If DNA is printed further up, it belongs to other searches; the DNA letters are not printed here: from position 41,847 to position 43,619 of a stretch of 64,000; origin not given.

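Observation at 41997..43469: Pilin-NHL fusion: type IV pilin N-terminal domain joined to a six-bladed NHL beta-propeller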

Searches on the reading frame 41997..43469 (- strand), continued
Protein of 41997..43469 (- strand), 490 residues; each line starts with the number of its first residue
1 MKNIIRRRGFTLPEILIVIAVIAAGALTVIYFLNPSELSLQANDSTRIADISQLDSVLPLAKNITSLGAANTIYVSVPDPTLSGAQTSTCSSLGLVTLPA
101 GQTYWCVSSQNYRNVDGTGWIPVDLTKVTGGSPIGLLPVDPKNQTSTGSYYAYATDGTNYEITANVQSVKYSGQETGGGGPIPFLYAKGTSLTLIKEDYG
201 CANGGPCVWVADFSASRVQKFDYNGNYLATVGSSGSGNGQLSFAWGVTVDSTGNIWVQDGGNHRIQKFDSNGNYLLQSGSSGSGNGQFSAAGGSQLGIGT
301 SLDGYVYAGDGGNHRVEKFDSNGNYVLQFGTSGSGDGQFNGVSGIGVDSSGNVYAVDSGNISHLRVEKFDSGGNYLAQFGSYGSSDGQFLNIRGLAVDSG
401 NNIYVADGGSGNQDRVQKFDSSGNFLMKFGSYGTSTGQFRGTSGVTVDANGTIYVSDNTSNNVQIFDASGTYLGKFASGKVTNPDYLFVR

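Call 8: find_homologous_proteins(query=window:41997-43469:-, max_evalue=0.00001)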
Query window:41997-43469:- (490 aa): 2843 proteins with E <= 0.00001 among 8000 candidates; the best 120 are listed.
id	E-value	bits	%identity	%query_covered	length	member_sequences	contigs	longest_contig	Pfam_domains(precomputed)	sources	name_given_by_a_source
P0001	0.0e+0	1080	100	100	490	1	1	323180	PF17170.11,PF01436.28,PF08450.19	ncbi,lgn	-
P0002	7.5e-162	558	41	58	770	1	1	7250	PF06977.18,PF17170.11,PF01731.27,PF13449.13,PF07705.18,PF24684.2,PF01436.28,PF25021.2,PF06739.18,PF08450.19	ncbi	-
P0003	4.1e-159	549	45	59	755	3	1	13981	PF28033.1,PF25059.2,PF06977.18,PF17170.11,PF24684.2,PF01436.28,PF08450.19,PF09000.16,PF13449.13,PF20067.6,PF25021.2,PF06739.18,PF00041.28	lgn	-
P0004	9.0e-154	531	43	55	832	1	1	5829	PF17170.11,PF13449.13,PF22701.4,PF01436.28,PF25021.2,PF06739.18,PF08450.19,PF19077.7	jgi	jgi:tripartite motif-containing protein 71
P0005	1.4e-152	527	45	57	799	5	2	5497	PF25059.2,PF06977.18,PF17170.11,PF02393.22,PF24684.2,PF01436.28,PF08450.19,PF09000.16,PF13449.13,PF25021.2,PF06739.18,PF00041.28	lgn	-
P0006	4.1e-152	525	43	55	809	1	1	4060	PF17170.11,PF01731.27,PF13449.13,PF22701.4,PF07705.18,PF24684.2,PF01436.28,PF25021.2,PF06739.18,PF08450.19,PF03441.20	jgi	jgi:tripartite motif-containing protein 71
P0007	5.2e-146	505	40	58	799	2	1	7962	PF17170.11,PF00835.25,PF01731.27,PF13449.13,PF02393.22,PF24684.2,PF01436.28,PF25021.2,PF06739.18,PF08450.19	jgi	-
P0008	5.9e-141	489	52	98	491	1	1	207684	PF07963.18,PF06977.18,PF17170.11,PF09000.16,PF01436.28,PF25021.2,PF08450.19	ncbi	-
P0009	1.3e-139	484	43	49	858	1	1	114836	PF17170.11,PF13449.13,PF02393.22,PF24684.2,PF01436.28,PF25021.2,PF06739.18,PF08450.19,PF19077.7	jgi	-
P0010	1.7e-138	481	51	99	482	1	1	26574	PF07963.18,PF06977.18,PF17170.11,PF09000.16,PF24684.2,PF01436.28,PF25021.2,PF06739.18,PF24303.1,PF08450.19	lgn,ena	-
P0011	1.4e-126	441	42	62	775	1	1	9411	PF06977.18,PF17170.11,PF13449.13,PF02393.22,PF24684.2,PF01436.28,PF25021.2,PF06739.18,PF08450.19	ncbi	-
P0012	3.4e-125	437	42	56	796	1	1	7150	PF17170.11,PF02393.22,PF24684.2,PF01436.28,PF22544.3,PF08450.19,PF15780.12,PF00835.25,PF13449.13,PF22701.4,PF25021.2,PF06739.18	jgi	jgi:hypothetical protein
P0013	6.6e-125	436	44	58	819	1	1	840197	PF06977.18,PF17170.11,PF01436.28,PF25021.2,PF06739.18,PF08450.19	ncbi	-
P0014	2.1e-124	434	46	55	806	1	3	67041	PF07494.18,PF06977.18,PF17170.11,PF24684.2,PF03022.23,PF01436.28,PF08450.19,PF09000.16,PF13642.12,PF13449.13,PF25021.2,PF06739.18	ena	-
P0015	1.6e-123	431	46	55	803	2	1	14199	PF07494.18,PF06977.18,PF17170.11,PF13449.13,PF24684.2,PF01436.28,PF25021.2,PF06739.18,PF08450.19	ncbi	-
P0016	1.4e-122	428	40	54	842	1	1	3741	PF07494.18,PF06977.18,PF17170.11,PF01731.27,PF22807.3,PF24684.2,PF01436.28,PF08450.19,PF18911.7,PF13449.13,PF20067.6,PF25021.2,PF06739.18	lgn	-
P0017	7.1e-122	426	45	57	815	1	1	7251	PF07494.18,PF06977.18,PF17170.11,PF13449.13,PF20067.6,PF22701.4,PF01436.28,PF25021.2,PF06739.18,PF08450.19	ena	-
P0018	7.3e-122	426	46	57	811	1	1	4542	PF06977.18,PF17170.11,PF13449.13,PF22701.4,PF24684.2,PF01436.28,PF25021.2,PF06739.18,PF08450.19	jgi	-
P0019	7.8e-122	426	41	53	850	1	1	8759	PF07494.18,PF06977.18,PF17170.11,PF13449.13,PF20067.6,PF22807.3,PF24684.2,PF01436.28,PF25021.2,PF06739.18,PF08450.19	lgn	-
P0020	1.2e-120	422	44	55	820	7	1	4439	PF07494.18,PF17170.11,PF13449.13,PF24684.2,PF01436.28,PF25021.2,PF06739.18,PF08450.19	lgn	-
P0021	1.7e-120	421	43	55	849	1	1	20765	PF17170.11,PF17957.8,PF09000.16,PF13449.13,PF24893.1,PF24684.2,PF01436.28,PF25021.2,PF06739.18,PF08450.19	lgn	-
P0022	2.9e-120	420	41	59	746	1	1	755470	PF06977.18,PF17170.11,PF13449.13,PF22701.4,PF02393.22,PF24684.2,PF01436.28,PF25021.2,PF06739.18,PF08450.19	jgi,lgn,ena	-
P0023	6.0e-120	419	44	50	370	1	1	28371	PF17170.11,PF01436.28,PF25021.2,PF06739.18,PF08450.19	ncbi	-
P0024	3.7e-119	417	44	57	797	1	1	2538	PF06977.18,PF17170.11,PF02393.22,PF24684.2,PF01436.28,PF08450.19,PF24338.2,PF00835.25,PF13449.13,PF22701.4,PF25021.2,PF06739.18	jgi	jgi:DNA-binding beta-propeller fold protein YncE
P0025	4.4e-117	410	34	57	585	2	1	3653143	PF07494.18,PF17170.11,PF24684.2,PF01436.28,PF25021.2,PF06739.18,PF08450.19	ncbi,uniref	ncbi:6-bladed beta-propeller [Bdellovibrio bacteriovorus]|uniref:6-bladed beta-propeller n=1 Tax=Bde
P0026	2.3e-116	408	42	55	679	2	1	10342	PF07494.18,PF06977.18,PF17170.11,PF22807.3,PF24684.2,PF01436.28,PF08450.19,PF09000.16,PF13449.13,PF20067.6,PF22701.4,PF25021.2,PF06739.18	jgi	jgi:sugar lactone lactonase YvrE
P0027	3.5e-116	407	38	54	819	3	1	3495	PF06977.18,PF17170.11,PF13449.13,PF24684.2,PF01436.28,PF25021.2,PF06739.18,PF08450.19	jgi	-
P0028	1.0e-115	405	42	54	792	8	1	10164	PF07494.18,PF06977.18,PF17170.11,PF13449.13,PF24684.2,PF01436.28,PF25021.2,PF06739.18,PF08450.19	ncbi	-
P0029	1.9e-115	405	48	53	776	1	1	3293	PF06977.18,PF17170.11,PF09000.16,PF13449.13,PF02393.22,PF24684.2,PF01436.28,PF25021.2,PF06739.18,PF08450.19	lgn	-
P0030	2.3e-115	404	43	100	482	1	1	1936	PF07963.18,PF17170.11,PF09000.16,PF13449.13,PF01436.28,PF25021.2,PF06739.18,PF08450.19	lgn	-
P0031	4.1e-115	403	34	59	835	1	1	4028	PF17170.11,PF01731.27,PF18962.8,PF13449.13,PF24684.2,PF13860.13,PF01436.28,PF25021.2,PF06739.18,PF08450.19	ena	-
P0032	5.2e-114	400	40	57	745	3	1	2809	PF02412.24,PF06977.18,PF17170.11,PF13449.13,PF24684.2,PF01436.28,PF25021.2,PF06739.18,PF08450.19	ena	-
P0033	1.8e-113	398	42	54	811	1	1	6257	PF07494.18,PF17170.11,PF13449.13,PF20067.6,PF01436.28,PF25021.2,PF06739.18,PF08450.19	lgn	-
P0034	3.3e-112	394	47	55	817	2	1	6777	PF07494.18,PF06977.18,PF17170.11,PF09000.16,PF01731.27,PF13449.13,PF24684.2,PF01436.28,PF25021.2,PF06739.18,PF08450.19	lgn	-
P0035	4.2e-112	394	41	55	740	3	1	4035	PF07494.18,PF06977.18,PF17170.11,PF01731.27,PF22807.3,PF24684.2,PF03022.23,PF01436.28,PF08450.19,PF09000.16,PF13449.13,PF20067.6,PF25021.2,PF06739.18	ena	-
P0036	5.1e-111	390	36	69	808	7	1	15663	PF06977.18,PF17170.11,PF01731.27,PF13449.13,PF24684.2,PF01436.28,PF25021.2,PF06739.18,PF08450.19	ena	-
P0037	1.1e-110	389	48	51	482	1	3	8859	PF06977.18,PF17170.11,PF02393.22,PF24684.2,PF01436.28,PF25021.2,PF06739.18,PF08450.19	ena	-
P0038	4.9e-110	387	34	96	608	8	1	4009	PF17170.11,PF01436.28,PF08450.19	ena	-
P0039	1.8e-109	385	47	54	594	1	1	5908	PF00801.27,PF17170.11,PF13449.13,PF24684.2,PF01436.28,PF25021.2,PF06739.18,PF17210.10,PF08450.19,PF18911.7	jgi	jgi:PKD repeat protein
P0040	3.8e-109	384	43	55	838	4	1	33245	PF06977.18,PF17170.11,PF13449.13,PF24684.2,PF01436.28,PF25021.2,PF06739.18,PF08450.19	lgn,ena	-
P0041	3.9e-109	384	54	53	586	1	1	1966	PF06977.18,PF17170.11,PF09000.16,PF13449.13,PF02393.22,PF24684.2,PF01436.28,PF25021.2,PF06739.18,PF08450.19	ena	-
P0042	1.8e-108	382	38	66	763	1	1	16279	PF25059.2,PF07494.18,PF06977.18,PF17170.11,PF24684.2,PF01436.28,PF08450.19,PF16656.12,PF09000.16,PF13449.13,PF25021.2,PF06739.18,PF00041.28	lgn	-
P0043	3.3e-108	381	44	53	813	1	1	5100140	PF06977.18,PF17170.11,PF01731.27,PF13449.13,PF24684.2,PF15869.12,PF01436.28,PF25021.2,PF06739.18,PF08450.19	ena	-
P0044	4.3e-108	380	39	54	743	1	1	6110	PF17170.11,PF13449.13,PF22701.4,PF01436.28,PF25021.2,PF06739.18,PF08450.19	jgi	jgi:DNA-binding beta-propeller fold protein YncE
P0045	4.1e-107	377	42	53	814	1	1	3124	PF17170.11,PF00835.25,PF13449.13,PF22807.3,PF02393.22,PF24684.2,PF01436.28,PF25021.2,PF06739.18,PF08450.19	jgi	jgi:DNA-binding beta-propeller fold protein YncE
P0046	4.6e-107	377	42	53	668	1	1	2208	PF07494.18,PF06977.18,PF17170.11,PF22807.3,PF24684.2,PF01436.28,PF08450.19,PF00835.25,PF13449.13,PF20067.6,PF25021.2,PF06739.18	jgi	jgi:DNA-binding beta-propeller fold protein YncE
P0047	4.9e-107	377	44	53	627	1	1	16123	PF17170.11,PF13449.13,PF03022.23,PF01436.28,PF25021.2,PF06739.18,PF08450.19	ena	-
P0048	1.5e-106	375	40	58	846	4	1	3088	PF17170.11,PF13449.13,PF24684.2,PF01436.28,PF25021.2,PF06739.18,PF08450.19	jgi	-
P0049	2.6e-106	374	36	65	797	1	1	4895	PF07494.18,PF06977.18,PF17170.11,PF13449.13,PF20067.6,PF22807.3,PF01436.28,PF25021.2,PF06739.18,PF08450.19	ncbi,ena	-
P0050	4.6e-106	374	45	55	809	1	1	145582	PF17170.11,PF09000.16,PF01731.27,PF13449.13,PF24684.2,PF01436.28,PF25021.2,PF06739.18,PF08450.19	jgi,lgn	jgi:tripartite motif-containing protein 71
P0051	7.1e-106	373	43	54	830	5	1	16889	PF06977.18,PF17170.11,PF13449.13,PF22701.4,PF02393.22,PF24684.2,PF01436.28,PF25021.2,PF06739.18,PF08450.19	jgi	-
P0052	3.1e-105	371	38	60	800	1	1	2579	PF07494.18,PF06977.18,PF17170.11,PF22807.3,PF02393.22,PF24684.2,PF03022.23,PF01436.28,PF08450.19,PF13449.13,PF20067.6,PF25021.2,PF06739.18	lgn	-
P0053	4.6e-105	370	43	58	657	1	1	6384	PF17170.11,PF13449.13,PF01436.28,PF25021.2,PF06739.18,PF08450.19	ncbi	-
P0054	4.7e-105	370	48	53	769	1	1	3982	PF17170.11,PF00963.25,PF22701.4,PF01436.28,PF25021.2,PF06739.18,PF08450.19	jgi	jgi:hypothetical protein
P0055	5.1e-105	370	39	54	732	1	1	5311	PF17170.11,PF13449.13,PF22807.3,PF24684.2,PF01436.28,PF25021.2,PF06739.18,PF08450.19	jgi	jgi:streptogramin lyase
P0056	6.9e-105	370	38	54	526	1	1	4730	PF06977.18,PF17170.11,PF01731.27,PF13449.13,PF22807.3,PF00227.32,PF24684.2,PF01436.28,PF25021.2,PF06739.18,PF08450.19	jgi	jgi:DNA-binding beta-propeller fold protein YncE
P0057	1.2e-104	369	43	97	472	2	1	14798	PF17170.11,PF01436.28,PF25021.2,PF08450.19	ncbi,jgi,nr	ncbi:MAG TPA: SMP-30/gluconolactonase/LRE family protein [Candidatus Paceibacterota bacterium]|nr:SM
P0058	1.7e-104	368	39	54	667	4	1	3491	PF07494.18,PF06977.18,PF17170.11,PF02393.22,PF24684.2,PF01436.28,PF24303.1,PF08450.19,PF09000.16,PF13449.13,PF20067.6,PF25021.2,PF06739.18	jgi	jgi:DNA-binding beta-propeller fold protein YncE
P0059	2.0e-104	368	43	55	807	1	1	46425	PF17170.11,PF18962.8,PF02393.22,PF24684.2,PF01436.28,PF25021.2,PF06739.18,PF08450.19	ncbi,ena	-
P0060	5.3e-104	367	41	57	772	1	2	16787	PF06977.18,PF17170.11,PF13449.13,PF20067.6,PF22807.3,PF24684.2,PF01436.28,PF25021.2,PF06739.18,PF08450.19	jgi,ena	jgi:sugar lactone lactonase YvrE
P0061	5.7e-104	367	35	57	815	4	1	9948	PF17170.11,PF13449.13,PF22701.4,PF24684.2,PF01436.28,PF25021.2,PF06739.18,PF08450.19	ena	-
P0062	1.9e-103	365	39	54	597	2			PF17164.11,PF17170.11,PF13449.13,PF24684.2,PF01436.28,PF25021.2,PF08450.19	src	-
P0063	4.4e-103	364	43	51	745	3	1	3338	PF07494.18,PF17170.11,PF01731.27,PF07603.18,PF22807.3,PF02393.22,PF24684.2,PF01436.28,PF08450.19,PF13449.13,PF20067.6,PF22701.4,PF25021.2,PF06739.18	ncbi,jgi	-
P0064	5.0e-103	364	41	53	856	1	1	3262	PF06977.18,PF17170.11,PF01731.27,PF23500.2,PF22807.3,PF02393.22,PF24684.2,PF01436.28,PF08450.19,PF13449.13,PF25021.2,PF06739.18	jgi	jgi:DNA-binding beta-propeller fold protein YncE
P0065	9.1e-103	363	41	53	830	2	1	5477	PF06977.18,PF17170.11,PF01731.27,PF23500.2,PF22807.3,PF02393.22,PF24684.2,PF01436.28,PF08450.19,PF13449.13,PF25021.2,PF06739.18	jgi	jgi:DNA-binding beta-propeller fold protein YncE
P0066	1.9e-102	362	43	55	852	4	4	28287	PF07494.18,PF06977.18,PF17170.11,PF13449.13,PF01436.28,PF25021.2,PF06739.18,PF08450.19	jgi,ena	jgi:streptogramin lyase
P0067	2.3e-102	361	39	55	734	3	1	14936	PF06977.18,PF17170.11,PF09000.16,PF13449.13,PF20067.6,PF24684.2,PF01436.28,PF25021.2,PF06739.18,PF08450.19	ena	-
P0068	4.6e-102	360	37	57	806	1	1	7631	PF07494.18,PF06977.18,PF17170.11,PF13449.13,PF22701.4,PF24684.2,PF01436.28,PF25021.2,PF06739.18,PF08450.19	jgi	jgi:sugar lactone lactonase YvrE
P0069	5.4e-102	360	42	57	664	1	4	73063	PF07494.18,PF17170.11,PF13449.13,PF22701.4,PF02393.22,PF24684.2,PF01436.28,PF25021.2,PF06739.18,PF08450.19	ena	-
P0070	1.3e-101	359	38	63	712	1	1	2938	PF17170.11,PF13449.13,PF24684.2,PF01436.28,PF25021.2,PF06739.18,PF08450.19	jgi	jgi:DNA-binding beta-propeller fold protein YncE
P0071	2.1e-101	358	42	53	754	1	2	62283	PF06977.18,PF17170.11,PF13449.13,PF20067.6,PF22807.3,PF02393.22,PF24684.2,PF01436.28,PF25021.2,PF06739.18,PF08450.19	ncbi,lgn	ncbi:MAG: 6-bladed beta-propeller [Nitrosotalea sp.]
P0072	9.2e-101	356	45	55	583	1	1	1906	PF17170.11,PF01436.28,PF25021.2,PF06739.18,PF08450.19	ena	-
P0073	9.7e-101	356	37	57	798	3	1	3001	PF06977.18,PF17170.11,PF13449.13,PF24684.2,PF01436.28,PF25021.2,PF06739.18,PF08450.19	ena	-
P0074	1.7e-100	355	39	56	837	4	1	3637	PF06977.18,PF17170.11,PF01731.27,PF22807.3,PF02393.22,PF24684.2,PF01436.28,PF08450.19,PF13449.13,PF20067.6,PF25021.2,PF06739.18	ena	-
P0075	1.9e-100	355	38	54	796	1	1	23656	PF17170.11,PF01436.28,PF25021.2,PF06739.18,PF00041.28,PF08450.19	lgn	-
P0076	2.0e-100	355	39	56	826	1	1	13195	PF06977.18,PF17170.11,PF24684.2,PF01436.28,PF25021.2,PF06739.18,PF08450.19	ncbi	-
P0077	2.1e-100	355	56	52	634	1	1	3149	PF00801.27,PF06977.18,PF17170.11,PF24514.2,PF24684.2,PF01436.28,PF08450.19,PF18911.7,PF00835.25,PF13449.13,PF25021.2,PF06739.18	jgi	-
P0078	5.2e-100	354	42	54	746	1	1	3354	PF17170.11,PF13449.13,PF02393.22,PF24684.2,PF01436.28,PF25021.2,PF06739.18,PF08450.19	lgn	-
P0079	6.1e-100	353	40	56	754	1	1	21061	PF07494.18,PF06977.18,PF17170.11,PF13449.13,PF20067.6,PF24684.2,PF01436.28,PF25021.2,PF06739.18,PF08450.19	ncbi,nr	ncbi:MAG: 6-bladed beta-propeller [Thaumarchaeota archaeon]|nr:6-bladed beta-propeller [Nitrososphae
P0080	9.3e-100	353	43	56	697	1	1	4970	PF06977.18,PF17170.11,PF09000.16,PF13449.13,PF22807.3,PF24684.2,PF01436.28,PF25021.2,PF06739.18,PF08450.19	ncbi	-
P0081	9.6e-100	353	40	56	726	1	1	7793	PF06977.18,PF17170.11,PF13449.13,PF20067.6,PF22807.3,PF02393.22,PF24684.2,PF01436.28,PF25021.2,PF06739.18,PF08450.19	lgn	-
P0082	2.6e-99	351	41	56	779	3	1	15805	PF25059.2,PF17170.11,PF13449.13,PF01436.28,PF25021.2,PF06739.18,PF00041.28,PF08450.19,PF16656.12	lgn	-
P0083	4.0e-99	351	38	53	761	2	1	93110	PF06977.18,PF17170.11,PF01731.27,PF02393.22,PF24684.2,PF15869.12,PF01436.28,PF08450.19,PF13449.13,PF20067.6,PF22701.4,PF25021.2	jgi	jgi:DNA-binding beta-propeller fold protein YncE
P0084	4.0e-99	351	42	53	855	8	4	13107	PF25059.2,PF17170.11,PF01436.28,PF25021.2,PF06739.18,PF00041.28,PF08450.19,PF16656.12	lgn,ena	-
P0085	5.6e-99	350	41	65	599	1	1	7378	PF17170.11,PF13449.13,PF22701.4,PF01436.28,PF25021.2,PF06739.18,PF08450.19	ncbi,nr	ncbi:MAG: 6-bladed beta-propeller [Candidatus Moranbacteria bacterium]|nr:6-bladed beta-propeller [C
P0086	7.2e-99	350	42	51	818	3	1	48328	PF17170.11,PF13449.13,PF02393.22,PF24684.2,PF01436.28,PF25021.2,PF06739.18,PF08450.19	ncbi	-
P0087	9.4e-99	349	38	58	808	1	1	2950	PF17170.11,PF23500.2,PF18962.8,PF13449.13,PF22807.3,PF24684.2,PF13860.13,PF01436.28,PF25021.2,PF06739.18,PF08450.19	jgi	-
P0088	1.1e-98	349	42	55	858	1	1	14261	PF07494.18,PF06977.18,PF17170.11,PF13449.13,PF20067.6,PF22701.4,PF24684.2,PF01436.28,PF25021.2,PF06739.18,PF08450.19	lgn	-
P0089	1.6e-98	349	34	57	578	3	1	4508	PF10282.16,PF17170.11,PF13449.13,PF02393.22,PF24684.2,PF01436.28,PF25021.2,PF06739.18,PF08450.19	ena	-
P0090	1.6e-98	349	41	57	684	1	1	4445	PF07494.18,PF01833.31,PF17170.11,PF13449.13,PF24684.2,PF01436.28,PF25021.2,PF06739.18,PF08450.19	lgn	-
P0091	2.4e-98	348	42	98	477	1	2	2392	PF07963.18,PF17170.11,PF13449.13,PF24684.2,PF01436.28,PF24303.1,PF08450.19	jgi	jgi:prepilin-type N-terminal cleavage/methylation domain-containing protein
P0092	2.6e-98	348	38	54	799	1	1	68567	PF17170.11,PF01731.27,PF02393.22,PF24684.2,PF01436.28,PF25021.2,PF06739.18,PF08450.19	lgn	-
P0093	4.7e-98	347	43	53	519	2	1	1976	PF16820.12,PF00801.27,PF06977.18,PF17170.11,PF22807.3,PF24684.2,PF01436.28,PF08450.19,PF18911.7,PF13449.13,PF25021.2,PF06739.18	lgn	-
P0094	7.7e-98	346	41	97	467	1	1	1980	PF17170.11,PF09000.16,PF13449.13,PF20067.6,PF24684.2,PF01436.28,PF25021.2,PF06739.18,PF24303.1,PF08450.19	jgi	-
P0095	8.4e-98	346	37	59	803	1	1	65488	PF17170.11,PF13449.13,PF02393.22,PF24684.2,PF01436.28,PF25021.2,PF06739.18,PF08450.19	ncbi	-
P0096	8.8e-98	346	48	56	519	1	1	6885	PF17170.11,PF01731.27,PF16640.12,PF13449.13,PF24684.2,PF01436.28,PF25021.2,PF08450.19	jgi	jgi:DNA-binding beta-propeller fold protein YncE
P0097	1.3e-97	346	36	75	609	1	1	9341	PF07494.18,PF17170.11,PF13449.13,PF24684.2,PF01436.28,PF25021.2,PF06739.18,PF08450.19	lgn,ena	-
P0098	1.4e-97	346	43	53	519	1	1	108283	PF00801.27,PF17170.11,PF13449.13,PF01436.28,PF25021.2,PF06739.18,PF08450.19,PF18911.7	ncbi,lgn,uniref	ncbi:PKD domain-containing protein [Methanosarcina sp.]|uniref:PKD domain-containing protein n=1 Tax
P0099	2.1e-97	345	40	62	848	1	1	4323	PF17170.11,PF13449.13,PF24684.2,PF13860.13,PF01436.28,PF25021.2,PF06739.18,PF08450.19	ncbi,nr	ncbi:SMP-30/gluconolactonase/LRE family protein, partial [bacterium]|nr:SMP-30/gluconolactonase/LRE 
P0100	2.8e-97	345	49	53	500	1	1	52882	PF07679.23,PF17170.11,PF13927.13,PF13449.13,PF24684.2,PF01436.28,PF25021.2,PF06739.18,PF08450.19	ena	-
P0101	3.6e-97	344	41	63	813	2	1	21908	PF07494.18,PF06977.18,PF17170.11,PF02393.22,PF01436.28,PF08450.19,PF09479.17,PF13449.13,PF20067.6,PF18998.7,PF25021.2,PF06739.18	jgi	jgi:tripartite motif-containing protein 71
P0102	7.8e-97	343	46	53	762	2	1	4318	PF13573.13,PF17170.11,PF01436.28,PF25021.2,PF08450.19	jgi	jgi:sugar lactone lactonase YvrE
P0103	8.0e-97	343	43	55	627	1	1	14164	PF17170.11,PF01731.27,PF13449.13,PF01436.28,PF25021.2,PF06739.18,PF08450.19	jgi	jgi:tripartite motif-containing protein 71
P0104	8.8e-97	343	38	57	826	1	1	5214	PF17170.11,PF13449.13,PF20067.6,PF24684.2,PF01436.28,PF25021.2,PF06739.18,PF08450.19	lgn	-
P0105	9.8e-97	343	35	54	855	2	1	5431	PF17170.11,PF13449.13,PF24684.2,PF01436.28,PF25021.2,PF06739.18,PF08450.19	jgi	jgi:DNA-binding beta-propeller fold protein YncE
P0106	1.6e-96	342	41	50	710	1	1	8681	PF00801.27,PF06977.18,PF17170.11,PF13449.13,PF01436.28,PF25021.2,PF06739.18,PF08450.19,PF18911.7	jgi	jgi:PKD repeat protein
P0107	2.0e-96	342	35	59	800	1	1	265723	PF17170.11,PF01731.27,PF13449.13,PF02393.22,PF24684.2,PF01436.28,PF25021.2,PF08450.19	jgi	jgi:DNA-binding beta-propeller fold protein YncE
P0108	2.4e-96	342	41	51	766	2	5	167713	PF07494.18,PF06977.18,PF17170.11,PF13449.13,PF20067.6,PF02393.22,PF24684.2,PF01436.28,PF25021.2,PF06739.18,PF08450.19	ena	-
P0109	3.6e-96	341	42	58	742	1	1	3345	PF17170.11,PF13449.13,PF20067.6,PF01436.28,PF25021.2,PF06739.18,PF08450.19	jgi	-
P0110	8.1e-96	340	43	48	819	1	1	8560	PF17170.11,PF00404.25,PF09000.16,PF13449.13,PF22807.3,PF24684.2,PF01436.28,PF25021.2,PF06739.18,PF08450.19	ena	-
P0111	8.6e-96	340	40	55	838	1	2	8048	PF06977.18,PF17170.11,PF01731.27,PF13449.13,PF24684.2,PF01436.28,PF25021.2,PF06739.18,PF08450.19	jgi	jgi:DNA-binding beta-propeller fold protein YncE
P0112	1.3e-95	339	38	55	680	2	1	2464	PF17170.11,PF02369.23,PF09000.16,PF16640.12,PF13449.13,PF22807.3,PF24684.2,PF01436.28,PF25021.2,PF08450.19,PF09134.17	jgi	jgi:streptogramin lyase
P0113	8.2e-95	336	39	63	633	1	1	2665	PF17170.11,PF01436.28,PF25021.2,PF06739.18,PF08450.19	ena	-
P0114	8.5e-95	336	41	54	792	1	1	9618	PF13715.13,PF06977.18,PF17170.11,PF01731.27,PF13449.13,PF22807.3,PF13620.13,PF01436.28,PF25021.2,PF06739.18,PF08450.19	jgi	-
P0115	3.0e-94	335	38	55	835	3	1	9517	PF06977.18,PF17170.11,PF13449.13,PF22701.4,PF24684.2,PF01436.28,PF25021.2,PF06739.18,PF08450.19,PF19077.7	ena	-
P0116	3.0e-94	335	43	52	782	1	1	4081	PF06977.18,PF17170.11,PF13449.13,PF20067.6,PF01436.28,PF25021.2,PF06739.18,PF08450.19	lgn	-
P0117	8.8e-94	333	35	56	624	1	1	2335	PF05787.20,PF06977.18,PF17170.11,PF13449.13,PF24684.2,PF01436.28,PF25021.2,PF06739.18,PF08450.19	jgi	jgi:tripartite motif-containing protein 71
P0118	1.4e-93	332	38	54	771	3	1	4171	PF17170.11,PF01436.28,PF06739.18,PF08450.19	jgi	jgi:DNA-binding beta-propeller fold protein YncE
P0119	1.5e-93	332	45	55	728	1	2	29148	PF07494.18,PF17170.11,PF09000.16,PF13449.13,PF24684.2,PF01436.28,PF25021.2,PF06739.18,PF08450.19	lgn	-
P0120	1.5e-93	332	38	53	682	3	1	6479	PF07494.18,PF06977.18,PF17170.11,PF23500.2,PF22807.3,PF02393.22,PF01436.28,PF08450.19,PF09000.16,PF13642.12,PF13449.13,PF20067.6,PF22701.4,PF25021.2,PF06739.18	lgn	-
